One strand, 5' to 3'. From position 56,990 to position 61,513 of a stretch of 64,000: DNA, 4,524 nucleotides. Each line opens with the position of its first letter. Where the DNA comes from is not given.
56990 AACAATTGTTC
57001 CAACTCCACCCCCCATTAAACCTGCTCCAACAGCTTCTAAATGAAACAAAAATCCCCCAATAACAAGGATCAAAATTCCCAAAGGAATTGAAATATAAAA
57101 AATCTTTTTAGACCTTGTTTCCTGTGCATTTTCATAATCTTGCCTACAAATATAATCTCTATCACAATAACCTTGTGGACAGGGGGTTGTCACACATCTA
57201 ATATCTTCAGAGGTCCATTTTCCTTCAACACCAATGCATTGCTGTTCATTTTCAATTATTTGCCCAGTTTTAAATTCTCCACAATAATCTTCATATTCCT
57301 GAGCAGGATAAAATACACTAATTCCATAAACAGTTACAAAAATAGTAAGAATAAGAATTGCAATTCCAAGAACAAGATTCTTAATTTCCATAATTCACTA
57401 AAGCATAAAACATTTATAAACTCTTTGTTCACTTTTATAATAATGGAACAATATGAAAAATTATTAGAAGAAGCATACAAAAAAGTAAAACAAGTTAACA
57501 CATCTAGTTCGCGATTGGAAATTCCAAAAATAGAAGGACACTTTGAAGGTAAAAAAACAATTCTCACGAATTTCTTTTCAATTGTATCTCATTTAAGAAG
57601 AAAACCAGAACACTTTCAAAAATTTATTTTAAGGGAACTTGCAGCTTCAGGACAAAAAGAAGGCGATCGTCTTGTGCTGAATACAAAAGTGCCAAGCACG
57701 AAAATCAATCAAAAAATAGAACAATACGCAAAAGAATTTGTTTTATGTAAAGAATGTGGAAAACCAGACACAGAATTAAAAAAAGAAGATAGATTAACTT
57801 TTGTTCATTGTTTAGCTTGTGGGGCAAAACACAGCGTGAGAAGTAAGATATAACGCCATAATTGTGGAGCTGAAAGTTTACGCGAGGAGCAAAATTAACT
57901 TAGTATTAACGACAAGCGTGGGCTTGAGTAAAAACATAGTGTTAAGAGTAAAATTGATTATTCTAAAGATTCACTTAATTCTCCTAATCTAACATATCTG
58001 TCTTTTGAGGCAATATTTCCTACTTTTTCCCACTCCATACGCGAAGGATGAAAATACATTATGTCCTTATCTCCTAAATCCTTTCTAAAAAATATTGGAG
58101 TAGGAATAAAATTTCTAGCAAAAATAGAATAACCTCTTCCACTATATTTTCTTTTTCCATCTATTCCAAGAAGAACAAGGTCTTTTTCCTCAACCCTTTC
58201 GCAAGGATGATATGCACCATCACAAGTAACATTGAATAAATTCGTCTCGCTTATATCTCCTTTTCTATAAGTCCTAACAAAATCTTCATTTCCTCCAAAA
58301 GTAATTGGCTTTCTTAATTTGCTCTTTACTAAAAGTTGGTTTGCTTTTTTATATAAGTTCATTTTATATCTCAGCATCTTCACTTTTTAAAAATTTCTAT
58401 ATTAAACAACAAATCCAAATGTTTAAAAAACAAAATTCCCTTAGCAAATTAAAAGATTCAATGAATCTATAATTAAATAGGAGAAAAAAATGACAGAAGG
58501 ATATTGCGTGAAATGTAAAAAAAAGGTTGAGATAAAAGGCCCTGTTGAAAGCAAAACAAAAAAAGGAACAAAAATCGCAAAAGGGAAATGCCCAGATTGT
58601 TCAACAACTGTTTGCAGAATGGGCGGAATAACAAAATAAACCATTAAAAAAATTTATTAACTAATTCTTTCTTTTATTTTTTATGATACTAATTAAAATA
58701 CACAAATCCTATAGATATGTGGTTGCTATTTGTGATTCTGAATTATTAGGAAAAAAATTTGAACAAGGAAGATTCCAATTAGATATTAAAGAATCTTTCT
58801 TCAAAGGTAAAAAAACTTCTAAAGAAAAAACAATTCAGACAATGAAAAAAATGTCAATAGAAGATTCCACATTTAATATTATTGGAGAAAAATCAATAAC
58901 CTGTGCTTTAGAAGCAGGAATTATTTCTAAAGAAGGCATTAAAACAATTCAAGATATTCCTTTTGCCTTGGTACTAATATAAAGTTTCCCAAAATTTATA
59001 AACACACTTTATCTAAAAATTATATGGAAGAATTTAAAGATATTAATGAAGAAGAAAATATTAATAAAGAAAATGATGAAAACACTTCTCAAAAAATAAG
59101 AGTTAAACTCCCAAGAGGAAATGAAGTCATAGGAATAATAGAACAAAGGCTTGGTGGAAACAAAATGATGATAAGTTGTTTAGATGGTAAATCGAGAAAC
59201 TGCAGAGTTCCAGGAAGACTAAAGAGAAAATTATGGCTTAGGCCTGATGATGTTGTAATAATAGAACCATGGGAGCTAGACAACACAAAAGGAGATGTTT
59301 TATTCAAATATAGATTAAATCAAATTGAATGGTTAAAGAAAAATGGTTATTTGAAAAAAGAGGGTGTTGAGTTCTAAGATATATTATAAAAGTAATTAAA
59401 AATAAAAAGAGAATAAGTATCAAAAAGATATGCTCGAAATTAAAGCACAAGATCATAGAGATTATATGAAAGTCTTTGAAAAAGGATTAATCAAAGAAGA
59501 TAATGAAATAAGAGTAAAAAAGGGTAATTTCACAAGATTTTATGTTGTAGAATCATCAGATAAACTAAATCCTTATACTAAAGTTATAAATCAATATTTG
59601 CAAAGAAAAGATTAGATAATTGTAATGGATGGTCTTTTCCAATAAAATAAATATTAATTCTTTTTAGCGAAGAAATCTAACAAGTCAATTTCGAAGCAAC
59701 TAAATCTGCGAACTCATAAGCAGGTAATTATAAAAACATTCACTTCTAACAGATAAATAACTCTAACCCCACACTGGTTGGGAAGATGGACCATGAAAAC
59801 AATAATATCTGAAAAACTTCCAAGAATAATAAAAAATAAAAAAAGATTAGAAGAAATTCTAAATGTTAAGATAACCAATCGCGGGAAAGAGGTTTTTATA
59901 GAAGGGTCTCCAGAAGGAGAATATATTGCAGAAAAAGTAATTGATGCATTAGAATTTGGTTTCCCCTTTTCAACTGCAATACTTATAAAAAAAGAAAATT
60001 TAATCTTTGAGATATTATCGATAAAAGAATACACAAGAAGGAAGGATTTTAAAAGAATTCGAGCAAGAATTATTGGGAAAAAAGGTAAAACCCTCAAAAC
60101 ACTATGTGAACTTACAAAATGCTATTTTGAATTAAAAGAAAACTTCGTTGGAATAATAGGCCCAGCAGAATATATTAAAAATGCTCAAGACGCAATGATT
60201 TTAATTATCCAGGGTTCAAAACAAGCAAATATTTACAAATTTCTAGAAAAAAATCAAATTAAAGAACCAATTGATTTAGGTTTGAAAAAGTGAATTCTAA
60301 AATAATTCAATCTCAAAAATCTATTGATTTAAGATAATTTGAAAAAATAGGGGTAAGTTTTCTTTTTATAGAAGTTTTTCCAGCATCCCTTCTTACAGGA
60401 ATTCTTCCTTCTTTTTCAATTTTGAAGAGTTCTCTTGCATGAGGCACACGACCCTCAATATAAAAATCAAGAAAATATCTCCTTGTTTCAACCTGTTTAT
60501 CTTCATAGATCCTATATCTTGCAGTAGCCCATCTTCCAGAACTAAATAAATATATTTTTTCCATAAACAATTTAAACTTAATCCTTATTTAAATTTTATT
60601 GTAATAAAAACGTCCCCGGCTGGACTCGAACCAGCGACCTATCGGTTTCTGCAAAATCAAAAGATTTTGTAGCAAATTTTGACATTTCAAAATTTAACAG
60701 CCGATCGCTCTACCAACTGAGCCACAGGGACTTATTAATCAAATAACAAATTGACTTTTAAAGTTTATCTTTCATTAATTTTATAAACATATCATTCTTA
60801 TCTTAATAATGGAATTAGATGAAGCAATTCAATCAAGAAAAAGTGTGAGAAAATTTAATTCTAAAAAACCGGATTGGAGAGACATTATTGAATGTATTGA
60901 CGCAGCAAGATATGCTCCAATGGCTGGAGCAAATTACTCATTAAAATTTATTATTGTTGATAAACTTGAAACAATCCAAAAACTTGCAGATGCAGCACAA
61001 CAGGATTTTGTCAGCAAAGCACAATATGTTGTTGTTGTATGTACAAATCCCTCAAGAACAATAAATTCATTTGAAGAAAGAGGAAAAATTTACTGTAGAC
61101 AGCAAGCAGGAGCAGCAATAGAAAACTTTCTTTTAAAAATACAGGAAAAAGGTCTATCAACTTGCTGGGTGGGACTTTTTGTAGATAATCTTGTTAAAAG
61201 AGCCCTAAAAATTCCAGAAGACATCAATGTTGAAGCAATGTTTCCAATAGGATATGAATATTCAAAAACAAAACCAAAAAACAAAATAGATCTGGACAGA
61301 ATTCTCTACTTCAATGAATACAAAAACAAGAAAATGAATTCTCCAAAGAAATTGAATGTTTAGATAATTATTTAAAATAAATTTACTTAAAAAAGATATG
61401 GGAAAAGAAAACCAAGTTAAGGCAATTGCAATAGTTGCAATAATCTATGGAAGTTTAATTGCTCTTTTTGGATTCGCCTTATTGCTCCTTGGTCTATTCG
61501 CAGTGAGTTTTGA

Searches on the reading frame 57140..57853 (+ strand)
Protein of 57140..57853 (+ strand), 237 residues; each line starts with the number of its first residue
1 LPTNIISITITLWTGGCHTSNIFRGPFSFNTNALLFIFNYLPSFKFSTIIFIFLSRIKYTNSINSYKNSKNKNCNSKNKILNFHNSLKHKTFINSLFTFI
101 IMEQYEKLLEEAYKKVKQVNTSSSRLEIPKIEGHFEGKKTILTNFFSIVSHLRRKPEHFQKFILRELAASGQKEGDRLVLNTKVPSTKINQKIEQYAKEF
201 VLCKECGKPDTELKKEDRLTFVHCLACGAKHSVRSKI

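Call 20: search_protein_families(library=pfam, proteins=[window:57140-57853:+], max_evalue=0.001)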
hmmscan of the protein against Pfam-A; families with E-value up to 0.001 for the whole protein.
window:57140-57853:+ (237 aa): 1 family
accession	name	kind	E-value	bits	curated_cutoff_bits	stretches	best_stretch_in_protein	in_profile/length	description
PF01873.23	eIF-5_eIF-2B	-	5.1e-35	120.3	27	1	119-230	4-117/117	Domain found in IF2B/IF5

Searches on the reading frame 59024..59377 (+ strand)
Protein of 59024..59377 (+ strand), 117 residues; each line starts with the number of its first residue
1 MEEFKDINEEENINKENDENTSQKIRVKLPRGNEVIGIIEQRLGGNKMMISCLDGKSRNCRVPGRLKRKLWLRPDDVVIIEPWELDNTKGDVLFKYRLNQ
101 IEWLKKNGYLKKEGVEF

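Call 20: search_protein_families(library=pfam, proteins=[window:59024-59377:+], max_evalue=0.001)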
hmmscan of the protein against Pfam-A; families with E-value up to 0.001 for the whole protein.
window:59024-59377:+ (117 aa): 1 family
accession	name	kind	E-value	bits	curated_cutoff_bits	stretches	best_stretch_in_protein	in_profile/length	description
PF01176.25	eIF-1a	-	5.6e-17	61.6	30.2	1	33-95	1-64/64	Translation initiation factor 1A / IF-1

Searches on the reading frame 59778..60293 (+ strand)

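Call 20: search_protein_families(library=pfam, proteins=[window:59778-60293:+], max_evalue=0.001)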
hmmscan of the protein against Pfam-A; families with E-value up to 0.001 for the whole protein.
window:59778-60293:+ (171 aa): 3 families
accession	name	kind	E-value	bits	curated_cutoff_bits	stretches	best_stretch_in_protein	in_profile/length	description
PF21800.4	KH_KRR1_2nd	-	8.7e-12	45.3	27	1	77-139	3-66/91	KRR1 small subunit processome component, second KH domain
PF00013.35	KH_1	-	2.5e-07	30.8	21.5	1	96-139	12-63/66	KH domain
PF22891.2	KH_PNO1_2nd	-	0.00027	21.5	27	1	77-156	5-83/90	Eukaryotic type KH-domain (KH-domain type I) (327.11.2)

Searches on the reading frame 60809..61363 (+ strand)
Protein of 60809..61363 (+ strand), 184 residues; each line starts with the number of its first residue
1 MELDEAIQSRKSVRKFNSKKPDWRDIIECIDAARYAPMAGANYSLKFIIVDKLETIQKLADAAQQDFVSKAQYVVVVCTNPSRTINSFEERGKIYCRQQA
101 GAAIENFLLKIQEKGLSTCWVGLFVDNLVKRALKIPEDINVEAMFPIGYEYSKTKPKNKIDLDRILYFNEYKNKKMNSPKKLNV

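Call 20: search_protein_families(library=pfam, proteins=[window:60809-61363:+], max_evalue=0.001)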
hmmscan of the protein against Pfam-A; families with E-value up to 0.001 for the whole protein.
window:60809-61363:+ (184 aa): 2 families
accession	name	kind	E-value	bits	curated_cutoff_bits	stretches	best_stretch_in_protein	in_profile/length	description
PF00881.29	Nitroreductase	-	5.2e-23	82.5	23.5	2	63-149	82-167/167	Nitroreductase family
PF14512.11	TM1586_NiRdase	-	2e-15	57.5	27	1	3-177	2-161/215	Putative TM nitroreductase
